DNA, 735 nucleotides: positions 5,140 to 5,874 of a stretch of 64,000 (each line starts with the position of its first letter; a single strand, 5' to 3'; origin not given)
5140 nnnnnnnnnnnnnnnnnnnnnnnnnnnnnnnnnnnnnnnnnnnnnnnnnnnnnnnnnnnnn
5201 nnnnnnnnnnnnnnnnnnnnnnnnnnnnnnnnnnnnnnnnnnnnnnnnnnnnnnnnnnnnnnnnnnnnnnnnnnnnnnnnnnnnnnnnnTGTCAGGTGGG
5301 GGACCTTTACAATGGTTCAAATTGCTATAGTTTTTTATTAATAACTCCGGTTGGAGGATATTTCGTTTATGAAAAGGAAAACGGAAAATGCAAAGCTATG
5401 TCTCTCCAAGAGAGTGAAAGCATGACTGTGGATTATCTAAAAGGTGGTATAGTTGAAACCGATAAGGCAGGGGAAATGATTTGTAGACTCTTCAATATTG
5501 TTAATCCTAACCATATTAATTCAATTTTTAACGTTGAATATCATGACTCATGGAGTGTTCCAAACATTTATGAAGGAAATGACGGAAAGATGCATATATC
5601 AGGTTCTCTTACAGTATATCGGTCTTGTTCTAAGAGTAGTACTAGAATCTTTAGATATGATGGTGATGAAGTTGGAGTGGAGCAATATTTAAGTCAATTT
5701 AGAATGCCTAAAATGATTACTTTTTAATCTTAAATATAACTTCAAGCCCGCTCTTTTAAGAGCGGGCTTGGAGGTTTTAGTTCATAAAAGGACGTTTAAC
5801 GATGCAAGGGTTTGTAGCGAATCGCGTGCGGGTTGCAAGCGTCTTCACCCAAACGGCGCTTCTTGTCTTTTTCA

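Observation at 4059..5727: Paralogous two-gene secreted cysteine-rich modules at both ends of the window with identical promoters and domain-shuffled second genes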

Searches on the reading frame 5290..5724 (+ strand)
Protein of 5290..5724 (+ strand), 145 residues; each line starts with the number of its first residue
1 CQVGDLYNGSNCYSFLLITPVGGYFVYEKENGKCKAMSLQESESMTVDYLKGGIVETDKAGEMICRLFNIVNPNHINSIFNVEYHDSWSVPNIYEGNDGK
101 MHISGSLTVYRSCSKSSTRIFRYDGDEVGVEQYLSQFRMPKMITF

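Call 75: find_homologous_proteins(query=A4, max_evalue=0.01)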
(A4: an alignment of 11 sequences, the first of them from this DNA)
Query A4 (11 sequences) (145 aa, profile of the alignment): 21 proteins with E <= 0.01 among 462 candidates.
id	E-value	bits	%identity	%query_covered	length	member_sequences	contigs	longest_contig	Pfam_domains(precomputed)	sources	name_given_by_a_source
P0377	4.8e-46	175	25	100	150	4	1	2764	-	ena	-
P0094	7.9e-46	174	33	62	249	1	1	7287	-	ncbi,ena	-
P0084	1.3e-45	173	89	100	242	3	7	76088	-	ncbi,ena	-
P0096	2.1e-45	173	38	48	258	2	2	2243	-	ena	-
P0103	3.3e-45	172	37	32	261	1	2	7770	-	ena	-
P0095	1.1e-44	170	33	62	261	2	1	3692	-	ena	-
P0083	2.2e-44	169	86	100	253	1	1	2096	-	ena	-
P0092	4.1e-44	169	33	62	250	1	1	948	-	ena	-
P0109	4.4e-44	168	49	27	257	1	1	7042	-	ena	-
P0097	6.8e-44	168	33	62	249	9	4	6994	-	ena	-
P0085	1.4e-43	167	88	100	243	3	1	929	-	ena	-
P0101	9.3e-43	164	49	27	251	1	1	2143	-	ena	-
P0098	4.6e-42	162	49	27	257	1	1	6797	-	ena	-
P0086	4.9e-42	162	49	100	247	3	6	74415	-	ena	-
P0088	4.4e-40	156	46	100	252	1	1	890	-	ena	-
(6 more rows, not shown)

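Call 80: search_solved_structures(query=A4, max_evalue=1)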
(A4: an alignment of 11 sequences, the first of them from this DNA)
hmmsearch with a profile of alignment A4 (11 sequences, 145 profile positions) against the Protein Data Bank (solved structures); distinct sequences matched with E-value up to 1: 0.
